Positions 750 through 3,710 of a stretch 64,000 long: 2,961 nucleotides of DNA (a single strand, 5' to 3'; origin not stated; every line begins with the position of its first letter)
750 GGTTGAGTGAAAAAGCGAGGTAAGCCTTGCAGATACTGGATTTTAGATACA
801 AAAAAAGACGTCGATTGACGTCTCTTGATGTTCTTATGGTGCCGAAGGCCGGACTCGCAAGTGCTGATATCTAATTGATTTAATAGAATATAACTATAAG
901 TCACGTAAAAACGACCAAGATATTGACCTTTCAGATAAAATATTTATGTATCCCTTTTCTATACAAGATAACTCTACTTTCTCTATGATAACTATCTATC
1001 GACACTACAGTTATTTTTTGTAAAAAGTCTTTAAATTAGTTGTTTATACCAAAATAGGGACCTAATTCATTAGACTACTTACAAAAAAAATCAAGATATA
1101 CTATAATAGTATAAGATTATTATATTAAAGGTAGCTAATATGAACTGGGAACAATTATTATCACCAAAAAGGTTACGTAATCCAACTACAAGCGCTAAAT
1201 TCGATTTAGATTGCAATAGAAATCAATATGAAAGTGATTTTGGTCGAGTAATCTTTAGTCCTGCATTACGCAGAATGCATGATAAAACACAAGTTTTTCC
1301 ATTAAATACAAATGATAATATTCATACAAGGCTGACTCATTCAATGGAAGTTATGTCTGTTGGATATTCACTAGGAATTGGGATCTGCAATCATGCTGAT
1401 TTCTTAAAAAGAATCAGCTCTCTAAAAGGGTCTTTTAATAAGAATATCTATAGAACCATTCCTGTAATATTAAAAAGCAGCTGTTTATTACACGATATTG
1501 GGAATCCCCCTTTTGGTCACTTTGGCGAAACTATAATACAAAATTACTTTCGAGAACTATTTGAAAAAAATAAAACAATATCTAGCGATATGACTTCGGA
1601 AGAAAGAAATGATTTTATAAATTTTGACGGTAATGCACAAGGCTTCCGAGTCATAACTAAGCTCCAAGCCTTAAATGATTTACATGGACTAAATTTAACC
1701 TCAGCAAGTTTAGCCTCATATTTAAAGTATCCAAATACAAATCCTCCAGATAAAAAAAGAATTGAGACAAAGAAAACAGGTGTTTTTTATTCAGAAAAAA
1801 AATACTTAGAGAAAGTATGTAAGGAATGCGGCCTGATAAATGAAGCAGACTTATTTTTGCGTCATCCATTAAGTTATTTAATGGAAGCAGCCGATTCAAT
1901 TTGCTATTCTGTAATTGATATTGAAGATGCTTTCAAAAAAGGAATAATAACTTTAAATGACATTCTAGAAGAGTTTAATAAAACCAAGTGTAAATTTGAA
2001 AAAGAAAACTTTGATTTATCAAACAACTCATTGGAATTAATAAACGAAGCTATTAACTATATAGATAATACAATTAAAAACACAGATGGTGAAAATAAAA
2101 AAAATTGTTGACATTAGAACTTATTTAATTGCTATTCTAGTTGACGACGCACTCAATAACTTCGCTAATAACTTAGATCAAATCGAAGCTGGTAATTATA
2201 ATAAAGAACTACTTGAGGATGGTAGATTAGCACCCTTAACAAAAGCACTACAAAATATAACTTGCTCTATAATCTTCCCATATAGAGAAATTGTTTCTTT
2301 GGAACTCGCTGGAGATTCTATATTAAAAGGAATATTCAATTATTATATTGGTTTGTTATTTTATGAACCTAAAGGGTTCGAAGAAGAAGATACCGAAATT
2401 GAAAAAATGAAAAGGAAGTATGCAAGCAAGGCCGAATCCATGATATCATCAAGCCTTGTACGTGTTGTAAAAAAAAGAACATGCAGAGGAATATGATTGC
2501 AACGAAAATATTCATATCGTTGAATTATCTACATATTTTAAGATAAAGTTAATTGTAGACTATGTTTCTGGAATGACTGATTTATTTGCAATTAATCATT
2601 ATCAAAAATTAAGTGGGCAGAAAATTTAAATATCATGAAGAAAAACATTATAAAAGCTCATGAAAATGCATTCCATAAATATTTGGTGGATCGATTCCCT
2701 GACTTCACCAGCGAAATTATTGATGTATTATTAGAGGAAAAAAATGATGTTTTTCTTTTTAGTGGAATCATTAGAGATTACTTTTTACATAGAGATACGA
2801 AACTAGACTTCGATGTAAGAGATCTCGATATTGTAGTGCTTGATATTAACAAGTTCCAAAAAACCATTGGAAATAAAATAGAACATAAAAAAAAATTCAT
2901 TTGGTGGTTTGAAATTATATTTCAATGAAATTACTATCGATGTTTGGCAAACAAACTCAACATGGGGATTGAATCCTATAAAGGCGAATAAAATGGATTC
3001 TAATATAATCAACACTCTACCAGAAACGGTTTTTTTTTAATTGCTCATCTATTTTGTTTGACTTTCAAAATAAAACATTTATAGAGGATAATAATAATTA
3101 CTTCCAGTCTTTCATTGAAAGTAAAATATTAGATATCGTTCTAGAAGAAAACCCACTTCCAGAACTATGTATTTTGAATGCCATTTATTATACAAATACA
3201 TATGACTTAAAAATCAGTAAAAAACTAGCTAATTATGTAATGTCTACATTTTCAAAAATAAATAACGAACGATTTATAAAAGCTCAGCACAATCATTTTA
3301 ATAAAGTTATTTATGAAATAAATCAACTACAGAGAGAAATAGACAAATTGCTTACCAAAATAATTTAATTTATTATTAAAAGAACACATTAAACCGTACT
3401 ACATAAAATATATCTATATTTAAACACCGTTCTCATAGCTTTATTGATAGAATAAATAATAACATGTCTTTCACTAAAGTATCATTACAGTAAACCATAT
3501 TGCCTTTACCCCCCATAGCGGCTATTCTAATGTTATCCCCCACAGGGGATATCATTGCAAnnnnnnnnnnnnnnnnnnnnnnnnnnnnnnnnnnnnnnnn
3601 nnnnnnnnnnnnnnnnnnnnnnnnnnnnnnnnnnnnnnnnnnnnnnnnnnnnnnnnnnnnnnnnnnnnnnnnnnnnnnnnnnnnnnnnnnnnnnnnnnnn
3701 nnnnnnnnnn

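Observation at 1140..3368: Low-GC two-gene module next to hipBA: a Dgt-family dGTPase plus a tiny CCA/poly(A)-polymerase-head nucleotidyltransferase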

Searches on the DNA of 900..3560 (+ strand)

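Call 4: search_dna_similar(query=window:900-3560:+, collection=ecoli_genomes, mode=near, max_rows=30)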
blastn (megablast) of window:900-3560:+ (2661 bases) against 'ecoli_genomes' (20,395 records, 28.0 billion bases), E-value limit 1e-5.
No match.
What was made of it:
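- Tried and rejected: Megablast of 900-3560 against complete E. coli genomes found no match (call 4).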

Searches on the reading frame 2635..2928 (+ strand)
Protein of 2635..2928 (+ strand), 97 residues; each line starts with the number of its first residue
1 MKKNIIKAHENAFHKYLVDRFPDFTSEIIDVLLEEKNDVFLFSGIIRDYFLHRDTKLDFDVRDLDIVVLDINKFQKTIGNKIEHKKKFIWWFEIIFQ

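Call 57: list_cluster_members(proteins=[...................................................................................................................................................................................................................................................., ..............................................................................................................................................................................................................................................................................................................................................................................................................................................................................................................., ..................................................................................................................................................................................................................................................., window:2635-2928:+, window:3054-3368:+, window:2086-2496:+, window:10972-11355:-])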
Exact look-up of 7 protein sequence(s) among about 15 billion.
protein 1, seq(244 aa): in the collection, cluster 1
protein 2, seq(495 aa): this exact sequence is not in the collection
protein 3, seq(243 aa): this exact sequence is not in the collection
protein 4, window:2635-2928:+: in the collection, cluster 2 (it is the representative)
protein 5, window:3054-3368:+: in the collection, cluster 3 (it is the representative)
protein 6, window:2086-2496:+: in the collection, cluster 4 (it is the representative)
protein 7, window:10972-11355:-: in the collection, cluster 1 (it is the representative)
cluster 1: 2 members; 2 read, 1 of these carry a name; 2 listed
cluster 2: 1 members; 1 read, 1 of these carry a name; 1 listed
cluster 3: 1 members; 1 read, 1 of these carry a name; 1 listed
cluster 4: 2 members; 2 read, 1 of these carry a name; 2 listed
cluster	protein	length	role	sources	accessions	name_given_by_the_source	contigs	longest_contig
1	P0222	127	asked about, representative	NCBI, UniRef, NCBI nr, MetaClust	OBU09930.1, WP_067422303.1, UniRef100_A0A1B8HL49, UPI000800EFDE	hypothetical protein [Morganella psychrotolerans] | Uncharacterized protein n=1 Tax=Morganella psychrotolerans TaxID=368603 ... | status=active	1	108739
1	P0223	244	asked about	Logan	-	-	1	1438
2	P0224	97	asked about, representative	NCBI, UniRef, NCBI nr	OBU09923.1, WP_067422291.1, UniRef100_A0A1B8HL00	hypothetical protein [Morganella psychrotolerans] | Poly A polymerase head domain-containing protein n=1 Tax=Morganella psychrotolerans ...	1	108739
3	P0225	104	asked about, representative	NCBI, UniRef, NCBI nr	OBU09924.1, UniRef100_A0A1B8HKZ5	hypothetical protein AYY17_17015 [Morganella psychrotolerans] | Uncharacterized protein n=1 Tax=Morganella psychrotolerans TaxID=368603 ...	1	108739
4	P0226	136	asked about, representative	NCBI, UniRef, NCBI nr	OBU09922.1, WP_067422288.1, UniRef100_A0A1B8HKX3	hypothetical protein [Morganella psychrotolerans] | Uncharacterized protein n=1 Tax=Morganella psychrotolerans TaxID=368603 ...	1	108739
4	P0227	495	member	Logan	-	-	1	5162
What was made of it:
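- The repaired proteins themselves are not found in any independent assembly (call 57), so the artefact reading of the four Clover frameshifts is indirect. The fragments were annotated as separate hypothetical proteins in the public record (call 57). No independent assembly carrying the repaired sequences was found (call 57).
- Tried and rejected: An exact look-up of the repaired 495-aa and 243-aa proteins found neither in the collection (call 57).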

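Call 58: find_encoding_contigs(protein=P0223, flank=3000, max_places=4)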
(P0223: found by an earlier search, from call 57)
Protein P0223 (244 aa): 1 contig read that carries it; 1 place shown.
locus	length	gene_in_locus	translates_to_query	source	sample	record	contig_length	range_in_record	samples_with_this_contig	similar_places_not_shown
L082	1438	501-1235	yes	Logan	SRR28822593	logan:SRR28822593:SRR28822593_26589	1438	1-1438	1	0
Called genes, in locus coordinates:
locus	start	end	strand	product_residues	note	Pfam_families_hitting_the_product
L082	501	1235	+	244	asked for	-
